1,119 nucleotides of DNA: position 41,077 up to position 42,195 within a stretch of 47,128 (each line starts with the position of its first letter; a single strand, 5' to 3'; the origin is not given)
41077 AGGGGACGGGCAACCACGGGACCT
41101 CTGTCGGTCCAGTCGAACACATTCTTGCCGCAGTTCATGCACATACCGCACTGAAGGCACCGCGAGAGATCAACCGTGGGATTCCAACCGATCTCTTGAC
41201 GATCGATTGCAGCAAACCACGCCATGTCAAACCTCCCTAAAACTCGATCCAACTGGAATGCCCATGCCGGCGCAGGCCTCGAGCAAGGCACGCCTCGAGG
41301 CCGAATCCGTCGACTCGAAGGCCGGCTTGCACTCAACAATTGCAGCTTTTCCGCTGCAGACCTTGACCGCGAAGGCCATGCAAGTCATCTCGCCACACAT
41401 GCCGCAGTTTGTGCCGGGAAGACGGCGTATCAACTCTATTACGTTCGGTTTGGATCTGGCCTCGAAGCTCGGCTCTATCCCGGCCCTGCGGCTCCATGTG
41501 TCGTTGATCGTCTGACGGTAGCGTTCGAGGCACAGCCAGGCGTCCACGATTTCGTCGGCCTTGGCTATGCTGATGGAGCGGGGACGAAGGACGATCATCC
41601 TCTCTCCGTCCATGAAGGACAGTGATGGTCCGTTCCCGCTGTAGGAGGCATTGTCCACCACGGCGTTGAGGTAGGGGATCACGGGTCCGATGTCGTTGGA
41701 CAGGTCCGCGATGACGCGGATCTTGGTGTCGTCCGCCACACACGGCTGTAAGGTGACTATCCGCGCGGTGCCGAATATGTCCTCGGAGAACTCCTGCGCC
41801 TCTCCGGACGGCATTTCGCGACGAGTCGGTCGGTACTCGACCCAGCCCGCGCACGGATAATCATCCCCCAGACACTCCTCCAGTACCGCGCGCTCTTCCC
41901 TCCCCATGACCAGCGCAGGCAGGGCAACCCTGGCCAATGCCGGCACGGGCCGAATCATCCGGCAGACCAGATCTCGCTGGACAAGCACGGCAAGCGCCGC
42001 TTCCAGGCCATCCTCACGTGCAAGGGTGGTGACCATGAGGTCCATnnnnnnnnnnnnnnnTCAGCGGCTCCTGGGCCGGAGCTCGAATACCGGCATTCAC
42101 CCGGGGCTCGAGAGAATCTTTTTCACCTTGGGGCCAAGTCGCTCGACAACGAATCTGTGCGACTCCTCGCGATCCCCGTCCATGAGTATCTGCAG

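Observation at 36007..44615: ArsR/Crp-controlled cluster joining YeeE/YedE, two TauE/SafE, rhodanese, two FmdE-like Zn-ribbon proteins, Fe-S proteins and a DUF2490 OM protein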

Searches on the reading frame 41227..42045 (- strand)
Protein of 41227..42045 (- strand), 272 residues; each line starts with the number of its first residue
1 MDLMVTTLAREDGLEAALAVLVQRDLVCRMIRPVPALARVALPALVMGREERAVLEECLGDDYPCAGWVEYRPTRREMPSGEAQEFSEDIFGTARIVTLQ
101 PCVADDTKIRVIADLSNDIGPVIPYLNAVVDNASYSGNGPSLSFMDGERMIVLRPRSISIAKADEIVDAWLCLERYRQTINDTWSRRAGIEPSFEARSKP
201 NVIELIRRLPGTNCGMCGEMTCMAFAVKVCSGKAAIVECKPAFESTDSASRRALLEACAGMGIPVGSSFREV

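Call 3: search_protein_families(library=pfam, proteins=[window:41227-42045:-], max_evalue=0.01)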
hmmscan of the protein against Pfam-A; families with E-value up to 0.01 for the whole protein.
window:41227-42045:- (272 aa): 1 family
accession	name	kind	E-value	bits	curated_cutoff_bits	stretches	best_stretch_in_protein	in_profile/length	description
PF04060.18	FeS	-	5e-12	45.8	23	1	209-241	1-33/33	Putative Fe-S cluster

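Call 5: search_protein_families(library=ncbifam, proteins=[window:41227-42045:-], max_evalue=0.01)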
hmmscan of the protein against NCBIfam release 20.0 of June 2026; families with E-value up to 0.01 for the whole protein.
window:41227-42045:- (272 aa): 10 families
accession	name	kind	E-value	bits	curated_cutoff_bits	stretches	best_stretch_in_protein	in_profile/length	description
NF003195.0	PRK04165.1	equivalog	3.9e-11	42.5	306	1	202-245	5-48/450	acetyl-CoA decarbonylase/synthase complex subunit gamma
NF006446.0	PRK08764.1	equivalog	4.3e-06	26.7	220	1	198-251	4-58/139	Rnf electron transport complex subunit RnfB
NF005505.0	PRK07118.1-4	equivalog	5.8e-06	26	378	1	194-240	32-78/265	Fe-S cluster domain-containing protein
NF041836.1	rnfB_Methano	equivalog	1.2e-05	24.9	445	1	194-240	32-78/265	Rnf electron transport complex subunit RnfB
TIGR01944.1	rnfB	subfamily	1.5e-05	24.6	68.7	1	194-244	29-78/190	RnfABCDGE type electron transport complex subunit B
NF011065.0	PRK14494.1-4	equivalog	2e-05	24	287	1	145-240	100-194/244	putative molybdopterin-guanine dinucleotide biosynthesis protein MobB/FeS domain-containing protein protein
NF005506.0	PRK07118.1-5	equivalog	0.0014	18.1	388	1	198-242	35-79/279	Fe-S cluster domain-containing protein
NF005503.0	PRK07118.1-2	equivalog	0.0032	16.8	252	1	194-231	27-64/292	RnfABCDGE type electron transport complex subunit B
NF003475.0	PRK05113.1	equivalog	0.0051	16.7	203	1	195-245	30-79/190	electron transport complex subunit RsxB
NF005415.0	PRK06991.1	equivalog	0.0073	16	281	0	209-242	15-48/284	electron transport complex subunit RsxB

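Call 7: find_homologous_proteins(query=window:41227-42045:-, max_evalue=0.001)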
Query window:41227-42045:- (272 aa): 433 proteins with E <= 0.001 among 5548 candidates; the best 120 are listed.
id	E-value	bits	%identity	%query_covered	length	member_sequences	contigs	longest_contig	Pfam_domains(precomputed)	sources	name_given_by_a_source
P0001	1.0e-175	600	99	100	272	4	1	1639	PF04060.19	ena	-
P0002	1.6e-79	285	53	97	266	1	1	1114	PF04060.19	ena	-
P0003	2.7e-79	284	54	96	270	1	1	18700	PF04060.19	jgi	jgi:ArsR family metal-binding transcriptional regulator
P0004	7.7e-78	279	49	97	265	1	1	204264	PF04060.19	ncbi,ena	-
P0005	8.6e-78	279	51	97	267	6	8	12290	PF04060.19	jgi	jgi:ArsR family metal-binding transcriptional regulator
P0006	1.2e-77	279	52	96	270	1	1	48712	PF04060.19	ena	-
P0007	2.8e-77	278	50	97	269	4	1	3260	PF04060.19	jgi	-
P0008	3.5e-77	277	48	96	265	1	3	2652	PF04060.19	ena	-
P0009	5.3e-77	277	53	88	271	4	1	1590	PF04060.19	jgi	jgi:ArsR family metal-binding transcriptional regulator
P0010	5.7e-77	276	49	98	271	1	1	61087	PF04060.19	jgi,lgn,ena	-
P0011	1.5e-76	275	49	97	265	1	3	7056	PF04060.19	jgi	-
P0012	1.6e-76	275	52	90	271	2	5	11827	PF04060.19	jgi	jgi:ArsR family metal-binding transcriptional regulator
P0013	1.6e-76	275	52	96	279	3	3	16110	PF04060.19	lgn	-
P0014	2.0e-76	275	51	96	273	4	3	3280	PF04060.19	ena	-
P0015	3.2e-76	274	50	97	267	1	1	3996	PF04060.19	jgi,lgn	jgi:ArsR family metal-binding transcriptional regulator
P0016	5.3e-76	273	52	97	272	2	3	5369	PF04060.19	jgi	jgi:ArsR family metal-binding transcriptional regulator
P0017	1.0e-75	272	49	97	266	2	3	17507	PF04060.19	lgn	-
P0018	2.0e-75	271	48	99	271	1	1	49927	PF04060.19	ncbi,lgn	-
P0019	2.1e-75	271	46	97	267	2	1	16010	PF04060.19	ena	-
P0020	2.2e-75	271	51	96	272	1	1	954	PF04060.19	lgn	-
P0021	2.5e-75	271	48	97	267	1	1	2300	PF04060.19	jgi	jgi:ArsR family metal-binding transcriptional regulator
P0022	3.1e-75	271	49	97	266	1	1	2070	PF04060.19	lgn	-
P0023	3.2e-75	271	49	97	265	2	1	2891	PF04060.19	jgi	jgi:ArsR family metal-binding transcriptional regulator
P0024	3.7e-75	271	52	96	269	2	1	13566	PF04060.19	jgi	jgi:ArsR family metal-binding transcriptional regulator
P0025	5.3e-75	270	49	97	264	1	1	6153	PF04060.19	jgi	-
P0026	6.6e-75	270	51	86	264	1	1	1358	PF04060.19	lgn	-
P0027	1.0e-74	269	51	98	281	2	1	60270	PF04060.19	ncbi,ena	-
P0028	1.1e-74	269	49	96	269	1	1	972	PF04060.19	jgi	jgi:ArsR family metal-binding transcriptional regulator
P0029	1.5e-74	269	50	96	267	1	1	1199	PF04060.19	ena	-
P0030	1.6e-74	268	49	96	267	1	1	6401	PF04060.19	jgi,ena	-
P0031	2.0e-74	268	48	97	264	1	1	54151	PF04060.19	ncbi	ncbi:MAG: (Fe-S)-binding protein [Candidatus Brocadiia bacterium]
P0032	2.3e-74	268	53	86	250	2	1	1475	PF04060.19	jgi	jgi:ArsR family metal-binding transcriptional regulator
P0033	3.0e-74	268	50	96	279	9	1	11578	PF04060.19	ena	-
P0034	3.2e-74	267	48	97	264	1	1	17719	PF04060.19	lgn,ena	-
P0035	3.9e-74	267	51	97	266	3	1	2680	PF04060.19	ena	-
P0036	5.3e-74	267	52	98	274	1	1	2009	PF04060.19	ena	-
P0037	6.0e-74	267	50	89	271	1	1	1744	PF04060.19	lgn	-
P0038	6.1e-74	267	48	96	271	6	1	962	PF04060.19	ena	-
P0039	6.7e-74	266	49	96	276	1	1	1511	PF04060.19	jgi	-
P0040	7.2e-74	266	51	97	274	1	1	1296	PF04060.19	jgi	jgi:ArsR family metal-binding transcriptional regulator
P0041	1.0e-73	266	49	97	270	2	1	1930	PF04060.19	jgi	jgi:ArsR family metal-binding transcriptional regulator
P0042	1.1e-73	266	51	97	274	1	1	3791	PF04060.19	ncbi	-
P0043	1.2e-73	266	49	97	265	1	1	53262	PF04060.19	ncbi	-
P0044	1.2e-73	266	51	98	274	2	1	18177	PF04060.19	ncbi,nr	ncbi:MAG: hypothetical protein NT140_00090 [Deltaproteobacteria bacterium]|nr:hypothetical protein [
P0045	1.4e-73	265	48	96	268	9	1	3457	PF04060.19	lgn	-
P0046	1.4e-73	265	50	99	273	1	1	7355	PF04060.19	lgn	-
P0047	1.5e-73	265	46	98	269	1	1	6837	PF04060.19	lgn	-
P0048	1.7e-73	265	47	97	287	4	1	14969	PF04060.19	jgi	-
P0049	2.3e-73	265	49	97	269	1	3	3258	PF04060.19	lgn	-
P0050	2.4e-73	265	48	97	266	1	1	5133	PF04060.19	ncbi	-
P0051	2.7e-73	264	47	98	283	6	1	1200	PF04060.19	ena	-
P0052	2.8e-73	264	49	96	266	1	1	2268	PF04060.19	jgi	jgi:ArsR family metal-binding transcriptional regulator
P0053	2.9e-73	264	47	96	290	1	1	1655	PF04060.19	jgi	-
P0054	2.9e-73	264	49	97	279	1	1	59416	PF04060.19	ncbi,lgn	-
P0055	3.8e-73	264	51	96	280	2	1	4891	PF04060.19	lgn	-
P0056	4.0e-73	264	47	97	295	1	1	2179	PF04060.19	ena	-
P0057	4.2e-73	264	49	96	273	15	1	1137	PF04060.19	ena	-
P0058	4.5e-73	264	51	86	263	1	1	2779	PF04060.19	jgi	-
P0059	5.1e-73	264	52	96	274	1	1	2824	PF04060.19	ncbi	ncbi:MAG: (Fe-S)-binding protein [Pseudomonadota bacterium]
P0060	5.4e-73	263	47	99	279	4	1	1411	PF04060.19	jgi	-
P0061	5.4e-73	263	52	96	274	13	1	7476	PF04060.19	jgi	jgi:ArsR family metal-binding transcriptional regulator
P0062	5.6e-73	263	47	97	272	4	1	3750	PF04060.19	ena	-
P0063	7.0e-73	263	48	96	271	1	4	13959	PF04060.19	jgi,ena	jgi:ArsR family metal-binding transcriptional regulator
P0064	8.3e-73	263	52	96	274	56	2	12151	PF04060.19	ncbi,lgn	ncbi:MAG: (Fe-S)-binding protein [Pseudomonadota bacterium]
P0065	8.4e-73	263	47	97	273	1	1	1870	PF04060.19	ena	-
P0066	9.5e-73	263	47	96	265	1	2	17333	PF04060.19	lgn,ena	-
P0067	1.1e-72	262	46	97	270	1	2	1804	PF04060.19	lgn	-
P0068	1.2e-72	262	48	97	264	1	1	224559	PF04060.19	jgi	jgi:ArsR family metal-binding transcriptional regulator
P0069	1.3e-72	262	51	96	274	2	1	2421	PF04060.19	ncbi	ncbi:MAG: (Fe-S)-binding protein [Deltaproteobacteria bacterium]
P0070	1.3e-72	262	48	97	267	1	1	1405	PF04060.19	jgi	jgi:ArsR family metal-binding transcriptional regulator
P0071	1.5e-72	262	50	96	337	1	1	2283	PF04060.19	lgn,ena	-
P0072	1.7e-72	262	46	97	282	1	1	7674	PF04060.19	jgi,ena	-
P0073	1.7e-72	262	47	97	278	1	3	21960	PF04060.19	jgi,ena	-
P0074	1.9e-72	262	48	96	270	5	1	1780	PF04060.19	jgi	-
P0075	2.0e-72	262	51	96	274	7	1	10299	PF04060.19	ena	-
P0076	2.4e-72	261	48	96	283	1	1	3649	PF04060.19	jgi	jgi:ArsR family metal-binding transcriptional regulator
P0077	2.6e-72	261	47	97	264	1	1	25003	PF04060.19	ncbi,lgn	ncbi:MAG: (Fe-S)-binding protein [Candidatus Brocadiia bacterium]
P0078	2.7e-72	261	50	96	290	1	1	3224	PF04060.19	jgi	jgi:ArsR family metal-binding transcriptional regulator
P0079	2.8e-72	261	46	97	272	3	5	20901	PF04060.19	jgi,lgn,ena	jgi:ArsR family metal-binding transcriptional regulator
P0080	2.9e-72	261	47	97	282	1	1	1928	PF04060.19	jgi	jgi:ArsR family metal-binding transcriptional regulator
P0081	2.9e-72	261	50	96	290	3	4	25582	PF04060.19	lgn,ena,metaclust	metaclust:\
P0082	4.1e-72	261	47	97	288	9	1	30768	PF04060.19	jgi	-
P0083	5.2e-72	260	50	99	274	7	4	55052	PF04060.19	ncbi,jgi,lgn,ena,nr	ncbi:MAG: hypothetical protein A2X92_09885 [Syntrophus sp. GWC2_56_31]|nr:MAG: hypothetical protein 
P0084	5.2e-72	260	48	97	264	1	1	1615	PF04060.19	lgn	-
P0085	6.5e-72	260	49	96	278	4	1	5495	PF04060.19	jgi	jgi:ArsR family metal-binding transcriptional regulator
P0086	6.9e-72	260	50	98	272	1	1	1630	PF04060.19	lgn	-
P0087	7.1e-72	260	51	96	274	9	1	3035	PF04060.19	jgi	jgi:ArsR family metal-binding transcriptional regulator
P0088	7.4e-72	260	49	88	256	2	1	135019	PF04060.19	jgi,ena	-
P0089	7.5e-72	260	46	95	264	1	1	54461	PF04060.19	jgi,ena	-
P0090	7.5e-72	260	51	96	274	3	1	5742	PF04060.19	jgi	jgi:ArsR family metal-binding transcriptional regulator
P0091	7.8e-72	260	51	96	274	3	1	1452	PF04060.19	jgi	jgi:ArsR family metal-binding transcriptional regulator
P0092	8.0e-72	260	46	96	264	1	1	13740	PF04060.19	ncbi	ncbi:MAG: (Fe-S)-binding protein [Candidatus Brocadiia bacterium]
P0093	8.2e-72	260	47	97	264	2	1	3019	PF04060.19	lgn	-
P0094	8.7e-72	260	51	96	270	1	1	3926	PF04060.19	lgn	-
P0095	8.8e-72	260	51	97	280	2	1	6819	PF04060.19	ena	-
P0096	9.0e-72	259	48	95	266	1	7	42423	PF04060.19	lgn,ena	-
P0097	9.3e-72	259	52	96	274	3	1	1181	PF04060.19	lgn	-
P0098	1.1e-71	259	49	97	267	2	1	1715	PF04060.19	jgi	jgi:ArsR family metal-binding transcriptional regulator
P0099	1.3e-71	259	48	97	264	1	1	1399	PF04060.19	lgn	-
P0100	1.3e-71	259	46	94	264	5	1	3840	PF04060.19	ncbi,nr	ncbi:MAG TPA: (Fe-S)-binding protein [Phycisphaerae bacterium]|nr:(Fe-S)-binding protein [Phycisphae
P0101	1.3e-71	259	47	100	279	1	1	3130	PF04060.19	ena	-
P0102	1.4e-71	259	47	97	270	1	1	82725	PF04060.19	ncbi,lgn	ncbi:MAG: (Fe-S)-binding protein [Candidatus Brocadiia bacterium]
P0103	1.4e-71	259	47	96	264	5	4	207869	PF04060.19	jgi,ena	-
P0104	1.5e-71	259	50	96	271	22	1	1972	PF04060.19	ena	-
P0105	1.5e-71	259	46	98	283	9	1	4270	PF04060.19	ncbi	-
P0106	1.6e-71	259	50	96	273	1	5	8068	PF04060.19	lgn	-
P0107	1.7e-71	259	46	96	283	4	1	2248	PF04060.19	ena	-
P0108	1.7e-71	259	51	97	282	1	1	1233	PF04060.19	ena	-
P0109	1.8e-71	259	46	98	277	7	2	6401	PF04060.19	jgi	jgi:ArsR family metal-binding transcriptional regulator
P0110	1.9e-71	258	51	96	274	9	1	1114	PF04060.19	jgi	-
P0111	2.0e-71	258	47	96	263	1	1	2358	PF04060.19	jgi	-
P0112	2.1e-71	258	48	97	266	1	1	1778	PF04060.19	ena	-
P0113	2.1e-71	258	47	95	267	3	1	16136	PF04060.19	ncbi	-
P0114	2.2e-71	258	49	90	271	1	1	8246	PF04060.19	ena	-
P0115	2.2e-71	258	47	97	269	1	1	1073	PF04060.19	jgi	jgi:ArsR family metal-binding transcriptional regulator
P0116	2.3e-71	258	47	97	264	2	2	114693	PF04060.19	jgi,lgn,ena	-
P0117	2.4e-71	258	47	96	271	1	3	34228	PF04060.19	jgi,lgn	jgi:ArsR family metal-binding transcriptional regulator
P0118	2.4e-71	258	47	97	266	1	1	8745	PF04060.19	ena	-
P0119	2.7e-71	258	51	96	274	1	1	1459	PF04060.19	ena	-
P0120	2.7e-71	258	48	96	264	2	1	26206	PF04060.19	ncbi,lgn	-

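Call 9: find_encoding_contigs(protein=P0004, flank=10000, max_places=2)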
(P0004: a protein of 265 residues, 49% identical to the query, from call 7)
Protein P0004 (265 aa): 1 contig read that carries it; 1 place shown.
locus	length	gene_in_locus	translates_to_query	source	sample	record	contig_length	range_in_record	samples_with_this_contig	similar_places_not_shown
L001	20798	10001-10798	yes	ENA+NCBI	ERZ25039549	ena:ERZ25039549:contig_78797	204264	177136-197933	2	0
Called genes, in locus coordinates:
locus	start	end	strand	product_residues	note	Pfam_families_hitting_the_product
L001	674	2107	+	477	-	-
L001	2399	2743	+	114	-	PF12840:HTH_20, PF01022:HTH_5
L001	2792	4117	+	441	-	PF03773:ArsP_1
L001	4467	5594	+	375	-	PF02321:OEP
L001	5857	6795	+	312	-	PF25881:HH_YBHG, PF25954:Beta-barrel_RND_2, PF25967:RND-MFP_C, PF25975:CzcB_C (weak), PF25989:YknX_C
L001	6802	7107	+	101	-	PF00873:ACR_tran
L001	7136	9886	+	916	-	PF00873:ACR_tran, PF02355:SecD_SecF_C (faint)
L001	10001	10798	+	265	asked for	PF04060:FeS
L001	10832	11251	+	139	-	PF08859:DGC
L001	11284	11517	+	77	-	PF13192:Thioredoxin_3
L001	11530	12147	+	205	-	PF02663:FmdE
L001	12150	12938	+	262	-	PF01925:TauE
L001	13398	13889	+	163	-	PF13098:Thioredoxin_2 (faint)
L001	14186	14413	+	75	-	-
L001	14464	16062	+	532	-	PF00085:Thioredoxin, PF13098:Thioredoxin_2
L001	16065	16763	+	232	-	PF02683:DsbD_TM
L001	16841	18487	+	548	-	-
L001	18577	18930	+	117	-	PF12840:HTH_20, PF01022:HTH_5, PF12802:MarR_2 (faint)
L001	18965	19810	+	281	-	PF01135:PCMT (weak), PF13489:Methyltransf_23 (weak), PF01209:Ubie_methyltran, PF13847:Methyltransf_31, PF08241:Methyltransf_11, PF08242:Methyltransf_12, PF13649:Methyltransf_25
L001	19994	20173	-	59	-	-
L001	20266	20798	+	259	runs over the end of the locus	PF01758:SBF, PF13593:SBF_like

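Call 10: find_encoding_contigs(protein=P0083, flank=10000, max_places=2)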
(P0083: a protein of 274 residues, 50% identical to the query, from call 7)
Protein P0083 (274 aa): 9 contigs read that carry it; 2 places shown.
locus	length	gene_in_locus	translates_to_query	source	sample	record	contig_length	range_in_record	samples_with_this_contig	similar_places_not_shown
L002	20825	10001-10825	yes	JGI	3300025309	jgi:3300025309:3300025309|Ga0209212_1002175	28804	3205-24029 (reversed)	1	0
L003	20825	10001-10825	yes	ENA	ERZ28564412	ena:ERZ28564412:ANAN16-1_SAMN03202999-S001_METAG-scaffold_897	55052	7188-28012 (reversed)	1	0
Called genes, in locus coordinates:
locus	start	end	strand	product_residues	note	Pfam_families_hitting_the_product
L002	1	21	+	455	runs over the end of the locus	PF01266:DAO (faint), PF03486:HI0933_like (faint), PF07992:Pyr_redox_2, PF13738:Pyr_redox_3 (weak), PF00070:Pyr_redox, PF02852:Pyr_redox_dim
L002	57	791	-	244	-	PF17131:TP_0789-like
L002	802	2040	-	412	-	PF12704:MacB_PCD, PF02687:FtsX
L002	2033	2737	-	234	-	PF02463:SMC_N (faint), PF00005:ABC_tran, PF13304:AAA_21 (faint)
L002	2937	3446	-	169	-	PF13801:Metal_resist, PF07813:LTXXQ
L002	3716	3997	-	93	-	-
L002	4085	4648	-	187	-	PF02627:CMD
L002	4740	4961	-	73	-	-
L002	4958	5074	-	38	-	-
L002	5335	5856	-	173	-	PF04060:FeS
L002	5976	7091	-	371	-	PF02353:CMAS, PF13489:Methyltransf_23, PF01728:FtsJ, PF05175:MTS, PF08241:Methyltransf_11, PF08242:Methyltransf_12, PF13649:Methyltransf_25, PF13847:Methyltransf_31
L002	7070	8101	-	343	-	PF13192:Thioredoxin_3, PF07728:AAA_5 (weak), PF00158:Sigma54_activat, PF25601:AAA_lid_14, PF02954:HTH_8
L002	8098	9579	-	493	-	PF01545:Cation_efflux, PF02663:FmdE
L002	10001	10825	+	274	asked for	PF04060:FeS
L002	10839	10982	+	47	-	-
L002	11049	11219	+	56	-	-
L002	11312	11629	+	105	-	PF12840:HTH_20 (weak), PF01022:HTH_5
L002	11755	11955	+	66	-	-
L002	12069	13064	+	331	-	PF00581:Rhodanese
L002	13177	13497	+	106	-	-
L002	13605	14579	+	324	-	PF14522:Cytochrome_C7 (faint), PF22113:Mtrc-MtrF_II-IV_dom (weak)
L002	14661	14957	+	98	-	-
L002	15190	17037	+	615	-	PF14522:Cytochrome_C7 (faint), PF14537:Cytochrom_c3_2 (faint)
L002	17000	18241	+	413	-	PF14522:Cytochrome_C7 (faint), PF14537:Cytochrom_c3_2 (faint), PF02085:Cytochrom_CIII (faint)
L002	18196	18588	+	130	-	PF00355:Rieske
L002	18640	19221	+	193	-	PF00033:Cytochrome_B, PF13631:Cytochrom_B_N_2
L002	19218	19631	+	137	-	-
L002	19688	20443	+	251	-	PF13442:Cytochrome_CBB3 (faint)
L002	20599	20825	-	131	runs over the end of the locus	-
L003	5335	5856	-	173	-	PF04060:FeS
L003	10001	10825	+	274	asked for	PF04060:FeS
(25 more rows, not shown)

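Call 11: find_encoding_contigs(protein=P0031, flank=10000, max_places=2)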
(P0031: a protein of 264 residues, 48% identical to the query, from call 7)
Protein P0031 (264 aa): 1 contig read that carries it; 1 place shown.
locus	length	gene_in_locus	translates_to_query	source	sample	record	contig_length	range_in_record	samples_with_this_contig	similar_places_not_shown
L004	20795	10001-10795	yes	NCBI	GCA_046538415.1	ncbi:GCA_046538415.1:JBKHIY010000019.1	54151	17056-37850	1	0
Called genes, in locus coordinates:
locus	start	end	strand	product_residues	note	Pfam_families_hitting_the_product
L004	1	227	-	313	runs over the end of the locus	-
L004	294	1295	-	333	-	PF00248:Aldo_ket_red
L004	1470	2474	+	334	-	PF01408:GFO_IDH_MocA, PF22725:GFO_IDH_MocA_C3, PF02894:GFO_IDH_MocA_C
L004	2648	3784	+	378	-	PF13360:PQQ_2, PF01011:PQQ (faint), PF13570:Beta-prop_ACSF4, PF25293:Beta-prop_EMC1_N (faint), PF13360:PQQ_2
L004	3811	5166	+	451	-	-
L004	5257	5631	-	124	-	PF01880:Desulfoferrodox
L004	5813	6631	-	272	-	PF04454:Linocin_M18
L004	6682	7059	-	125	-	PF02915:Rubrerythrin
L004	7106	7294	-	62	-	PF13237:Fer4_10 (faint), PF13459:Fer4_15, PF13370:Fer4_13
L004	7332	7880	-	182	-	PF02915:Rubrerythrin, PF21349:RUBY_RBDX (weak)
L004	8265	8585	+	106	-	PF12840:HTH_20 (weak), PF25212:HVO_A0114 (weak), PF01022:HTH_5, PF13545:HTH_Crp_2 (faint)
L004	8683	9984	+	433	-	PF03773:ArsP_1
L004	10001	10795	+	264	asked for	PF04060:FeS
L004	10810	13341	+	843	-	PF13435:Cytochrome_C554 (faint), PF14522:Cytochrome_C7 (faint), PF14537:Cytochrom_c3_2 (faint), PF22113:Mtrc-MtrF_II-IV_dom (faint)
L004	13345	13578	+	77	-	PF13192:Thioredoxin_3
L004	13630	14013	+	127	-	PF08859:DGC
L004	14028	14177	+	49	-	-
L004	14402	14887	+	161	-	PF00085:Thioredoxin, PF13098:Thioredoxin_2, PF13905:Thioredoxin_8 (faint)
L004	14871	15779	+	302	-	PF00085:Thioredoxin (weak), PF13098:Thioredoxin_2 (weak)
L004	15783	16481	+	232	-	PF02683:DsbD_TM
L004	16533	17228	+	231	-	PF03358:FMN_red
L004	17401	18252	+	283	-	PF01135:PCMT, PF13489:Methyltransf_23, PF01209:Ubie_methyltran, PF13847:Methyltransf_31, PF24675:NpmA (weak), PF08241:Methyltransf_11, PF08242:Methyltransf_12, PF13649:Methyltransf_25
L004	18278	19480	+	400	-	PF13593:SBF_like, PF01758:SBF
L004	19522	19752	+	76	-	PF13192:Thioredoxin_3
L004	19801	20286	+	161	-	-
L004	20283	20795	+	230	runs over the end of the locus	-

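Call 13: find_encoding_contigs(protein=P0003, flank=10000, max_places=2)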
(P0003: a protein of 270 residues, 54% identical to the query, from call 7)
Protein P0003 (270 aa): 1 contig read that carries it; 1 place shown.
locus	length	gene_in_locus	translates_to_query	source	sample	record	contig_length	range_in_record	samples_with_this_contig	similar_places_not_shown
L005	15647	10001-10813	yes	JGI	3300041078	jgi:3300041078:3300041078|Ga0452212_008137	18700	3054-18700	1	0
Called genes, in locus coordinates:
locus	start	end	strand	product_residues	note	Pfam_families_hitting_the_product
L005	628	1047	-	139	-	-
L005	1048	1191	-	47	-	-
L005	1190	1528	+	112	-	-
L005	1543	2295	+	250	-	PF01510:Amidase_2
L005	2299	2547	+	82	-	-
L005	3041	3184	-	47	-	-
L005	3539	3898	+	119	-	PF12840:HTH_20 (weak), PF01022:HTH_5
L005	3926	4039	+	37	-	-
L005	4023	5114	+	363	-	PF01758:SBF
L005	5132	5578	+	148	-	-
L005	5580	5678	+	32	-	-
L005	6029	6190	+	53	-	-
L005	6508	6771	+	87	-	-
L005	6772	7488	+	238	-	PF01451:LMWPc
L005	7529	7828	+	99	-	PF12802:MarR_2 (weak), PF01022:HTH_5, PF12840:HTH_20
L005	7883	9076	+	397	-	PF03773:ArsP_1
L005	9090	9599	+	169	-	-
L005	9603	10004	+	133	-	PF14358:DUF4405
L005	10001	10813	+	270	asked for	PF04060:FeS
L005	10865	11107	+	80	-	PF13192:Thioredoxin_3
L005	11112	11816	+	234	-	PF02683:DsbD_TM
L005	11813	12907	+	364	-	PF04143:Sulf_transp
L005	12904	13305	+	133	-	-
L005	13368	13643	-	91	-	-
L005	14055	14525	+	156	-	-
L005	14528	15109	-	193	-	-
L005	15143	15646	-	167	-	?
